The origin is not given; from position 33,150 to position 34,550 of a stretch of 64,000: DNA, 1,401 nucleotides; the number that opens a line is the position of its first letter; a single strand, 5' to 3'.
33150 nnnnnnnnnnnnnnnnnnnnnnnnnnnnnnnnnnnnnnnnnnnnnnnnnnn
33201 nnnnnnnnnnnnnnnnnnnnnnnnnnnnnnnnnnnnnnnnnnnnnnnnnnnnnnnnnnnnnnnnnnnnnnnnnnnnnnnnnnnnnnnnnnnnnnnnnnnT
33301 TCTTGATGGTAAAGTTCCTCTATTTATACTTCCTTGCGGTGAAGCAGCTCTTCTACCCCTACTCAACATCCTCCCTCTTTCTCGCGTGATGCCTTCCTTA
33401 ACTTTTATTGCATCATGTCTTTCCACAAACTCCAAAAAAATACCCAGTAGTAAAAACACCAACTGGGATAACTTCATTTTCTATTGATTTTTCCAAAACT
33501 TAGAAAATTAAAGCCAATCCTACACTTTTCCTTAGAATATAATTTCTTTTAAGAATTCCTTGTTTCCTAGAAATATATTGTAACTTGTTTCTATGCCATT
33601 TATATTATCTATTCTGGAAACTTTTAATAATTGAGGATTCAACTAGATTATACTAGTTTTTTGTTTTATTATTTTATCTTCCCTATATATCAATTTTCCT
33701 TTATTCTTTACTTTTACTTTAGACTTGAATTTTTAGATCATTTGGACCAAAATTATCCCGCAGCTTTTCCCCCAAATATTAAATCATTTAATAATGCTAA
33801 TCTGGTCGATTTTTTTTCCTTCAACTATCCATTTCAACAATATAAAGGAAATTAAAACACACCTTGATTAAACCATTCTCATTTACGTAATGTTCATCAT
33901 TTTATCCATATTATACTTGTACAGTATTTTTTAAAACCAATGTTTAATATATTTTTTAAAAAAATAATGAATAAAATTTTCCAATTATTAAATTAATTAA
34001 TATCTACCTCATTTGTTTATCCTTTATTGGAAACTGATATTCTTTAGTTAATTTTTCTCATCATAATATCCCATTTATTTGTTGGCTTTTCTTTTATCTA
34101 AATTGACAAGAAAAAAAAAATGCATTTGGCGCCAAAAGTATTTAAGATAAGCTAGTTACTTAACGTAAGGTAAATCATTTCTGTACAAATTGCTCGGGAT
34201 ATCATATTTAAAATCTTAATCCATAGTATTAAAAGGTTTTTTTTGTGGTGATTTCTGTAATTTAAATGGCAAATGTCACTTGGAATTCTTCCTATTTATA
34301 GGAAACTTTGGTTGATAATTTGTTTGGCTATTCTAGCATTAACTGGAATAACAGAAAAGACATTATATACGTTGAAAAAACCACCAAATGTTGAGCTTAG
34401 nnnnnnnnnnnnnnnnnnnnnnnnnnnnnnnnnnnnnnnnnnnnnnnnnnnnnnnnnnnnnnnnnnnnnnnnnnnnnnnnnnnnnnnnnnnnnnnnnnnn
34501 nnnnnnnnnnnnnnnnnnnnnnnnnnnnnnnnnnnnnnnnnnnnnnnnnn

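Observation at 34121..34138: Textbook palindromic E2F site in the divergent P2/P3 promoter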

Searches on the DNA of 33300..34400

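Call 41: search_rna_families(source=window, start=33300, end=34400, threshold=evalue, max_evalue=1)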
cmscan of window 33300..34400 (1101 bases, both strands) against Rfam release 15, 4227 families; matches with E-value up to 1: 1.
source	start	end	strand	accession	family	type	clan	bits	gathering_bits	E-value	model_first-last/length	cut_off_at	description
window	34022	34136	-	RF00428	SNORA38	Gene; snRNA; snoRNA; HACA-box;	-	17.7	60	0.8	1-131/131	no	Small nucleolar RNA SNORA38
